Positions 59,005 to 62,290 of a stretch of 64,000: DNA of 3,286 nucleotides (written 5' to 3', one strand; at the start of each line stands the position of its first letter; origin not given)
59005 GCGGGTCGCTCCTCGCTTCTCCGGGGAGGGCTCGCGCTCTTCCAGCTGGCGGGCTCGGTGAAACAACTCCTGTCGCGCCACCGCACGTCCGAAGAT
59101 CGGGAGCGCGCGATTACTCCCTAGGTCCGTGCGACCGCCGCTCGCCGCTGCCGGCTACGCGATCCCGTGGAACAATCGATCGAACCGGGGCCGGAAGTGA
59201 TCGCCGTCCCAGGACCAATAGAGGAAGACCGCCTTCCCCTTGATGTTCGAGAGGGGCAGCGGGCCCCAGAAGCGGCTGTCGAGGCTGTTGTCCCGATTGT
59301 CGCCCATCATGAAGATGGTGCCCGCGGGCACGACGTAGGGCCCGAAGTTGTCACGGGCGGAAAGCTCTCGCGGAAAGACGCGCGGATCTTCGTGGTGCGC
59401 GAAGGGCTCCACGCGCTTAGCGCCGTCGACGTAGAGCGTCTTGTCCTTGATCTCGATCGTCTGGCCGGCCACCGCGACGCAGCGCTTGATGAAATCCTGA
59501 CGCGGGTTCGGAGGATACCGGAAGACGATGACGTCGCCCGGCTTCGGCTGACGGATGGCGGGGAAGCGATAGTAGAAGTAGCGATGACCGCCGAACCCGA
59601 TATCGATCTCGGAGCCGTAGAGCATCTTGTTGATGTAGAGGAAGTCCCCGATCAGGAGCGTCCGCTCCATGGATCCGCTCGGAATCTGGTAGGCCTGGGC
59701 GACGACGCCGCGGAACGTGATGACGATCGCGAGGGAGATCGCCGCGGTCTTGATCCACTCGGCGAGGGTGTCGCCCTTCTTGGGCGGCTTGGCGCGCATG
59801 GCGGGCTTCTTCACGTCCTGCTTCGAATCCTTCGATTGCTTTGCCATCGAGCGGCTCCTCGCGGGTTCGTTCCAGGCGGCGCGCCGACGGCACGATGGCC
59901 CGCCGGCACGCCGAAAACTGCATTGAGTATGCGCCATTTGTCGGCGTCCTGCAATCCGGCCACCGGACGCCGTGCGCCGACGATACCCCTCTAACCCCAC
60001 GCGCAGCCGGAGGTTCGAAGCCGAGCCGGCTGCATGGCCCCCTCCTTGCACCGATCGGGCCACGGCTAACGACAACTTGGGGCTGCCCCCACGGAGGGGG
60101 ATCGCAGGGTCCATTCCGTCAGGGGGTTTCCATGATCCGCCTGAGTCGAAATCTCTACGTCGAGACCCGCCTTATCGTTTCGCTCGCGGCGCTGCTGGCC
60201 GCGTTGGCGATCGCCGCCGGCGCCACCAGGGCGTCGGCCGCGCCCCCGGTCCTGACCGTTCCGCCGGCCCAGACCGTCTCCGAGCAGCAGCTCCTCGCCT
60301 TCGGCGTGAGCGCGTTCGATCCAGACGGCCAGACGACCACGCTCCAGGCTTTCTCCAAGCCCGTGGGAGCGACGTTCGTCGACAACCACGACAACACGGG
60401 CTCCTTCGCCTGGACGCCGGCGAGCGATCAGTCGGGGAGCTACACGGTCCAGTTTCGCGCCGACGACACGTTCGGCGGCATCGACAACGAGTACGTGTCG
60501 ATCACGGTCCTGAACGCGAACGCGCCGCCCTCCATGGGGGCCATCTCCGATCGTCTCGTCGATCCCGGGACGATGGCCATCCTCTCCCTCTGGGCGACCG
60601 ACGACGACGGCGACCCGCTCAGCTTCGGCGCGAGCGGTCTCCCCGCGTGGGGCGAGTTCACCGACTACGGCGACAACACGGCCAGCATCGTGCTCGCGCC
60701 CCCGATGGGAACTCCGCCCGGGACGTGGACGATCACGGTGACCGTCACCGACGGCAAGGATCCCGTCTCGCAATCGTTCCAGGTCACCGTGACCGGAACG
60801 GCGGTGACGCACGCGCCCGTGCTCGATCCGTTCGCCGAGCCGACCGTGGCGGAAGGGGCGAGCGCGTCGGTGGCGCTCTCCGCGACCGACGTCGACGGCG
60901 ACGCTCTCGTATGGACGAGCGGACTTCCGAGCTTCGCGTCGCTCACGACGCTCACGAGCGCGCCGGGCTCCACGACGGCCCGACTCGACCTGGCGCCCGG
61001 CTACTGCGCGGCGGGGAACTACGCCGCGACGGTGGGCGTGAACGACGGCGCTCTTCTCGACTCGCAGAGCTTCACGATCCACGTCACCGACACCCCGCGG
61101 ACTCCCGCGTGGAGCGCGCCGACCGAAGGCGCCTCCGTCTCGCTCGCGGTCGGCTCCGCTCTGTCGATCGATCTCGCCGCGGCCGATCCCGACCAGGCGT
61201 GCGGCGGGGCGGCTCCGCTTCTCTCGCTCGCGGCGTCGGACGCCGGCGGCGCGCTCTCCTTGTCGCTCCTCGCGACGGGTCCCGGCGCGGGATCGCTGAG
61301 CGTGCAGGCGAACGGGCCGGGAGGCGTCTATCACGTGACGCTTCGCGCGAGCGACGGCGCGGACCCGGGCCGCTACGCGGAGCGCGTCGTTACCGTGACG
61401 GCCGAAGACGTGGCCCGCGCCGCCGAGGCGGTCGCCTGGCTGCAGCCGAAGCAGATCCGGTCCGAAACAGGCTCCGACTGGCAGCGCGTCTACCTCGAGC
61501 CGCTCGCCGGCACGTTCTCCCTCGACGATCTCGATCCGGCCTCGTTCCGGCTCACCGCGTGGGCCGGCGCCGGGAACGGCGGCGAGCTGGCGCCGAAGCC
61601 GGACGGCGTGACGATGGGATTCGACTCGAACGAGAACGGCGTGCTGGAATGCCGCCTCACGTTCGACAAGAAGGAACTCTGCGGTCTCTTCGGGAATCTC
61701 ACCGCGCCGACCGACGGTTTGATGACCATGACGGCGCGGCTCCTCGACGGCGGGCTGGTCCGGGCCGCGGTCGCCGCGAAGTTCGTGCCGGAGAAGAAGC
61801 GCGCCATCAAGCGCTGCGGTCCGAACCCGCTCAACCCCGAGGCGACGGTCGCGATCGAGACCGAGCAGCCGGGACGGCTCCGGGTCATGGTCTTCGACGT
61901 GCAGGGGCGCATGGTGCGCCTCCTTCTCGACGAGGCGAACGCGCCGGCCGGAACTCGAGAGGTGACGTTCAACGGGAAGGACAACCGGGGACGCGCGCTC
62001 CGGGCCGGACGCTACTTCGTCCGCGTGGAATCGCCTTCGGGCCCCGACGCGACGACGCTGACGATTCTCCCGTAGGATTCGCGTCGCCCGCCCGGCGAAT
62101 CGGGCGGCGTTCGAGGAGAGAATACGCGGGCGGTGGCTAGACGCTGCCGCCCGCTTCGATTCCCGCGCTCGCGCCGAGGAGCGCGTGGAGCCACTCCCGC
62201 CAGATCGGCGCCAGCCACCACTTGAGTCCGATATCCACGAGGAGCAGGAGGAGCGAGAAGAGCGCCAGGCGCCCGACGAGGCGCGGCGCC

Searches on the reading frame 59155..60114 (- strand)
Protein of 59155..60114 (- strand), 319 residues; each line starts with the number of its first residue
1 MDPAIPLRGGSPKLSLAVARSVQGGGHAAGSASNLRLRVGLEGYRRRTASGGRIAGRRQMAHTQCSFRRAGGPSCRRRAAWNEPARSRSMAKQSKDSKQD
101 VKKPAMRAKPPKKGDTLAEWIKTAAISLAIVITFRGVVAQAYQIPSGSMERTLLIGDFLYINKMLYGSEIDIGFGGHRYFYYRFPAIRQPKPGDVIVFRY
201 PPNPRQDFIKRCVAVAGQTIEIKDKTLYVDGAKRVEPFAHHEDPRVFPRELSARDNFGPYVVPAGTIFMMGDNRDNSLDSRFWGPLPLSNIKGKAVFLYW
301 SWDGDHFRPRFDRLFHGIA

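Call 65: search_protein_families(library=pfam, proteins=[window:59155-60114:-], max_evalue=0.0001)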
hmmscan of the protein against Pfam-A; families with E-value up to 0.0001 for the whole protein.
window:59155-60114:- (319 aa): 1 family
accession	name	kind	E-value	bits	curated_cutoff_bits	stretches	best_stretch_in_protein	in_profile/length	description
PF10502.14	Peptidase_S26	-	4.9e-49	166.9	22.9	1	118-300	2-168/168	Signal peptidase, peptidase S26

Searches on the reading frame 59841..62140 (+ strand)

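Call 65: search_protein_families(library=pfam, proteins=[window:59972-62140:+, window:59841-62075:+], max_evalue=0.0001)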
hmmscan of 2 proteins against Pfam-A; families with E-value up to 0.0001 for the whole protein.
window:59972-62140:+ (722 aa): 0 families

window:59841-62075:+ (744 aa): 5 families
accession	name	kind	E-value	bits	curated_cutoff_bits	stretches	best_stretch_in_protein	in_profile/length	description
PF17963.7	Big_9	-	1.3e-18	68.1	23.6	1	135-222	3-89/89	Bacterial Ig domain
PF05345.18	He_PIG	-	9.8e-12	45.6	24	1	135-223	1-95/96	Putative Ig domain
PF17892.7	Cadherin_5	-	8e-11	42.1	26.5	1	144-223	22-97/98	Cadherin-like domain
PF17803.7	Cadherin_4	-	2.9e-08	34.5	25.1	0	314-365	2-58/71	Bacterial cadherin-like domain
PF13860.13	FlgD_ig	-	1.5e-06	28.5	27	1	669-731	11-75/79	FlgD Ig-like domain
